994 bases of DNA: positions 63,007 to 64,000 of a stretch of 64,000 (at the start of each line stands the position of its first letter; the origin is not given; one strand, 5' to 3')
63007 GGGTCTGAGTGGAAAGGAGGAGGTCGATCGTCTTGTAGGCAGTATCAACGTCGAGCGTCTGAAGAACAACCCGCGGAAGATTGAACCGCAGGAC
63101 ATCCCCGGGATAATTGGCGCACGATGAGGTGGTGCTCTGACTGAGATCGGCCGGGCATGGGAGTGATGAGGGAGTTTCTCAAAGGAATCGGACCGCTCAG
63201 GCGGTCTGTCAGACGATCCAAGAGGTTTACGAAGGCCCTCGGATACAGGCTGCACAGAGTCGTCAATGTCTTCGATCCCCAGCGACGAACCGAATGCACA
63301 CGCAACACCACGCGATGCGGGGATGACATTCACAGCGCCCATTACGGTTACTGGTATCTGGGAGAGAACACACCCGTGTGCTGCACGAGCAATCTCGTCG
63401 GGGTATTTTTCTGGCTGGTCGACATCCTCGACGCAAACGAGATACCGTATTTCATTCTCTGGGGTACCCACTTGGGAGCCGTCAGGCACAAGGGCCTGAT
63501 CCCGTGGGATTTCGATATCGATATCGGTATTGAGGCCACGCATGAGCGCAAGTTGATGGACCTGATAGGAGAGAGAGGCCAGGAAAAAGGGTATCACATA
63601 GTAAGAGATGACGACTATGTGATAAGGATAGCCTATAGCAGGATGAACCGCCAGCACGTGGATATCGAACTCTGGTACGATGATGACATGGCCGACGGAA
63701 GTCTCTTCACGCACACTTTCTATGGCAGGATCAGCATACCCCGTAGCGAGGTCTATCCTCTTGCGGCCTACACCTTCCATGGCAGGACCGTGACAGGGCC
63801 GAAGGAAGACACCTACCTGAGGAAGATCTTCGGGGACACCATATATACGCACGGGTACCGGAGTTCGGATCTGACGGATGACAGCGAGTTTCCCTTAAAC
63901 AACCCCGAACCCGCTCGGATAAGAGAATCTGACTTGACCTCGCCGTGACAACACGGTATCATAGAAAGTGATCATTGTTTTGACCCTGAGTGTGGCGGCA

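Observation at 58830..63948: Phosphonate cassette predicted to install 2-hydroxyethylphosphonate on a surface glycan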

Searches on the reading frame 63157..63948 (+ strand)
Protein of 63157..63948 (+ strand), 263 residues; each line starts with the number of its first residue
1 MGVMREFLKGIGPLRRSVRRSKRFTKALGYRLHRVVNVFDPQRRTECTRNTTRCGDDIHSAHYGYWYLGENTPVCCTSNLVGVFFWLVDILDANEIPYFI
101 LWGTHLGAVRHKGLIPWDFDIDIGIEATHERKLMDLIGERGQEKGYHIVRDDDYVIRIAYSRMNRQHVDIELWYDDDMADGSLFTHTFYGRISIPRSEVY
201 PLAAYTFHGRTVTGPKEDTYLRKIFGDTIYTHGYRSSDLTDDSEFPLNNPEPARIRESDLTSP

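Call 3: search_protein_families(library=pfam, proteins=[window:63157-63948:+], max_evalue=0.01)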
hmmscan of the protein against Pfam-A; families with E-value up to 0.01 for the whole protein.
window:63157-63948:+ (263 aa): 1 family
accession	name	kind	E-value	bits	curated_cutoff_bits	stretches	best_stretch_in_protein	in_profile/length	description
PF04991.19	LicD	-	1e-14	55.6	22.6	1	93-153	3-63/227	LicD family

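Call 4: search_protein_families(library=ncbifam, proteins=[window:63157-63948:+], max_evalue=0.01)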
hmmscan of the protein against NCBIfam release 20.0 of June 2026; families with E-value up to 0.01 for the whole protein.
window:63157-63948:+ (263 aa): 1 family
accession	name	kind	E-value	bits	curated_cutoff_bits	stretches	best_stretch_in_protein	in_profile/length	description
NF045866.1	GGPL_Ptran_Mf1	equivalog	3e-12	47.1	225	1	86-127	11-52/240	diacylglycerol cholinephosphotransferase Mf1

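Call 5: find_encoding_contigs(protein=window:63157-63948:+, flank=10000, max_places=6)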
Protein window:63157-63948:+ (263 aa): no gene with exactly this product is on record in the collection.

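Call 47: search_solved_structures(query=window:63157-63948:+, max_evalue=1, show_alignments=2)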
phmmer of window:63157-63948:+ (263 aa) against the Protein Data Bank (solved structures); distinct sequences matched with E-value up to 1: 1.
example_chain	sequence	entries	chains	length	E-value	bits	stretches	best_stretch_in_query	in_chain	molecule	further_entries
6kaj_A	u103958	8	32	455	1.2e-15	61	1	45-217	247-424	Fukutin-related protein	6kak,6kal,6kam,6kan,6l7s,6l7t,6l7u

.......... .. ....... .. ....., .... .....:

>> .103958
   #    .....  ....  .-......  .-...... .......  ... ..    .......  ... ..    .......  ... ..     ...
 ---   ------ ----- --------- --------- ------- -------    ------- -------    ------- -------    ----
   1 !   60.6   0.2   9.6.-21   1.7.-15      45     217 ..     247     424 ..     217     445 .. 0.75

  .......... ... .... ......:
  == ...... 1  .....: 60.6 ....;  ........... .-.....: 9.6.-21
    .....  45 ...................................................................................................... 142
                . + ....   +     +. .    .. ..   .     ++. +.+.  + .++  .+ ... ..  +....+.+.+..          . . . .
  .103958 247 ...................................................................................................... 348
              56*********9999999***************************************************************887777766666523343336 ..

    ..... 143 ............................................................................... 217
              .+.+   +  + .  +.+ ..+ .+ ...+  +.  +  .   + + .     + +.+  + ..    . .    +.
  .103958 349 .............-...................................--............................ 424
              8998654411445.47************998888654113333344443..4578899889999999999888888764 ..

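Call 72: predict_structure(protein=window:63157-63948:+)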
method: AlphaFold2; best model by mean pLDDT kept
length: 263 residues; sequences in the alignment: 1
mean_pLDDT: 34.1   pTM: 0.26
mean pLDDT of the five models: 34.1, 33.5, 30.4, 30.1, 27.0
residues with pLDDT >= 90: 0; 70-90: 0; 50-70: 0; < 50: 263
segments of 3 or more residues with pLDDT < 50: 1-263
pLDDT, mean of each block of 10 residues (from residue 1): 31 33 33 30 35 32 29 33 33 34 34 30 36 42 41 39 40 40 36 36 34 35 26 25 32 37 34
secondary structure, 60 per line:
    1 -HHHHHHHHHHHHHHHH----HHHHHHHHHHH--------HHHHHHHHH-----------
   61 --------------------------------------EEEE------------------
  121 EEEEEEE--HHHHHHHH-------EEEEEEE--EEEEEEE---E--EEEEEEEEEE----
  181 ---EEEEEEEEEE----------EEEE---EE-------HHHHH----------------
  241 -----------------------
elements in order: H2-17 H22-32 H41-49 E99-102 E121-127 H130-137 E145-151 E154-160 E167-176 E184-193 E204-207 H220-224

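Call 73: search_protein_representatives(protein=window:63157-63948:+)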
Query: 263 residues. Proteins with E-value up to 0.001 (for the whole library): 8540; up to 1e-10: 206; up to 1e-30: 10. The best 150 are listed.
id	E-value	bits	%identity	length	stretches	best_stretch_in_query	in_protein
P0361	5.4e-101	354.2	57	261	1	1-256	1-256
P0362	8.9e-44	166.5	38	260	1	23-255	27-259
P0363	1.7e-41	159.1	41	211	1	62-255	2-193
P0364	2.2e-35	139.0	35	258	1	39-239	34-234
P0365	2.8e-35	138.6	34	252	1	6-236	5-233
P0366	4.9e-33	131.3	32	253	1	34-258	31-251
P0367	5.0e-33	131.2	33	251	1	45-236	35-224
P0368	5.9e-33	131.0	40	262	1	47-233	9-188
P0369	2.4e-32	129.0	36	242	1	23-256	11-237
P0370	4.6e-32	128.1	35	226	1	33-239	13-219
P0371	7.2e-30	120.9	37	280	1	47-241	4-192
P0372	1.0e-29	120.4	38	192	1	4-196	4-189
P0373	1.4e-29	119.9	33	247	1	45-256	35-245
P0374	1.3e-28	116.8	33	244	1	30-241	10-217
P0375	5.1e-28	114.8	36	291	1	47-244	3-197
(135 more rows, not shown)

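Call 75: find_encoding_contigs(protein=P0364, flank=7000, max_places=2)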
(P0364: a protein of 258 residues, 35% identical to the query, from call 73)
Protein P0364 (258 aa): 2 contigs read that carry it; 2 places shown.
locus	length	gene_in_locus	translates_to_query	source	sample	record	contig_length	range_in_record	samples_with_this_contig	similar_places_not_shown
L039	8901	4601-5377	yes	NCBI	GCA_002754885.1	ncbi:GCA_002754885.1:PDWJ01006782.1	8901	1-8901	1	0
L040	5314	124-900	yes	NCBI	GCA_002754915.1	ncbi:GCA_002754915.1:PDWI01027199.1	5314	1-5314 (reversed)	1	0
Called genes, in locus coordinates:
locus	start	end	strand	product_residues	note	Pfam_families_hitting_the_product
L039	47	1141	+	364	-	PF02706:Wzz, PF13807:GNVR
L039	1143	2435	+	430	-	PF01467:CTP_transf_like, PF13714:PEP_mutase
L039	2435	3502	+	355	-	PF02776:TPP_enzyme_N, PF02775:TPP_enzyme_C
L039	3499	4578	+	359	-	PF00465:Fe-ADH, PF13685:Fe-ADH_2 (weak), PF25137:ADH_Fe_C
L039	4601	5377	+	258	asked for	PF04991:LicD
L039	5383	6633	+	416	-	PF01943:Polysacc_synt, PF13440:Polysacc_synt_3 (weak)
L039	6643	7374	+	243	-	PF04991:LicD (weak)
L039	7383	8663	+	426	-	PF14897:EpsG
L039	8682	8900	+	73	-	?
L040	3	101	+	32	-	?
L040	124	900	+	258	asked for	PF04991:LicD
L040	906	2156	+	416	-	PF01943:Polysacc_synt, PF13440:Polysacc_synt_3 (weak)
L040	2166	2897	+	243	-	PF04991:LicD (weak)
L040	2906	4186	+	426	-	PF14897:EpsG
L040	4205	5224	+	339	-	PF00535:Glycos_transf_2, PF10111:Glyco_tranf_2_2, PF13641:Glyco_tranf_2_3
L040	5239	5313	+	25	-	?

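Call 76: find_encoding_contigs(protein=P0365, flank=7000, max_places=2)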
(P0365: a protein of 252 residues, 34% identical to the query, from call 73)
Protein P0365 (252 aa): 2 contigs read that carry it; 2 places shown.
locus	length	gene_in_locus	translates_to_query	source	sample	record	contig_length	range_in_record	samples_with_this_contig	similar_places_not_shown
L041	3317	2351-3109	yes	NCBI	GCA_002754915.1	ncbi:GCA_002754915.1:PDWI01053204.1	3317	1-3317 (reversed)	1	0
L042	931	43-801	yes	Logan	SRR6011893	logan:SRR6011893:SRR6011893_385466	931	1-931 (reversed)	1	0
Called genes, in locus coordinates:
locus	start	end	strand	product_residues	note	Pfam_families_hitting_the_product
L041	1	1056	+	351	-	?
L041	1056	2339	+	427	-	PF01943:Polysacc_synt, PF13440:Polysacc_synt_3 (weak)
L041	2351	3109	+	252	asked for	PF04991:LicD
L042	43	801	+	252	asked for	PF04991:LicD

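Call 77: find_encoding_contigs(protein=P0366, flank=7000, max_places=1)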
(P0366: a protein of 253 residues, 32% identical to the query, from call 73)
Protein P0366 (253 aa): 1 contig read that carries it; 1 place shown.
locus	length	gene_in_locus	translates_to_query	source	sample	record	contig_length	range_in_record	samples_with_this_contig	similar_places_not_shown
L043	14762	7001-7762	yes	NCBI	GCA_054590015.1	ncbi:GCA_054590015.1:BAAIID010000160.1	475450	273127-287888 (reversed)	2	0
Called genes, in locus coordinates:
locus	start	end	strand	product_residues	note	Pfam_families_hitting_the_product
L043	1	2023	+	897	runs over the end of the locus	PF02563:Poly_export, PF10531:SLBB, PF22461:SLBB_2, PF10531:SLBB, PF22461:SLBB_2 (weak)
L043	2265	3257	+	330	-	PF02706:Wzz, PF13807:GNVR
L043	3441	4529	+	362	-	PF01073:3Beta_HSD, PF01370:Epimerase, PF02719:Polysacc_synt_2, PF04321:RmlD_sub_bind, PF07993:NAD_binding_4, PF16363:GDP_Man_Dehyd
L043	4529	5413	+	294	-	PF00483:NTP_transferase, PF12804:NTP_transf_3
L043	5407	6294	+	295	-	PF01370:Epimerase, PF04321:RmlD_sub_bind, PF16363:GDP_Man_Dehyd, PF01073:3Beta_HSD (weak), PF07993:NAD_binding_4 (weak), PF02719:Polysacc_synt_2 (weak)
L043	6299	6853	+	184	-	PF00908:dTDP_sugar_isom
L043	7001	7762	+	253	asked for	PF04991:LicD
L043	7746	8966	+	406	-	PF01943:Polysacc_synt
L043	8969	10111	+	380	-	PF04464:Glyphos_transf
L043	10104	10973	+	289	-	PF00535:Glycos_transf_2, PF10111:Glyco_tranf_2_2, PF13641:Glyco_tranf_2_3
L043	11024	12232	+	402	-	-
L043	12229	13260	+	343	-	PF17101:Stealth_CR1, PF11380:Stealth_CR2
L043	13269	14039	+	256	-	-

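Call 78: find_encoding_contigs(protein=P0373, flank=7000, max_places=1)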
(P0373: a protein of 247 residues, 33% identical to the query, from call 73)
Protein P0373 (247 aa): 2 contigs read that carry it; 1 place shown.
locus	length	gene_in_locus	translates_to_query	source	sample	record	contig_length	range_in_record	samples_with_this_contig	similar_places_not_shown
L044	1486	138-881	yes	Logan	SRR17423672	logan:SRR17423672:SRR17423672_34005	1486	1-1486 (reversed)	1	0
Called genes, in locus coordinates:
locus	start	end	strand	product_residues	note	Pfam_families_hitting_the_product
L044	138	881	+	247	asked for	PF04991:LicD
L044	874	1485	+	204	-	?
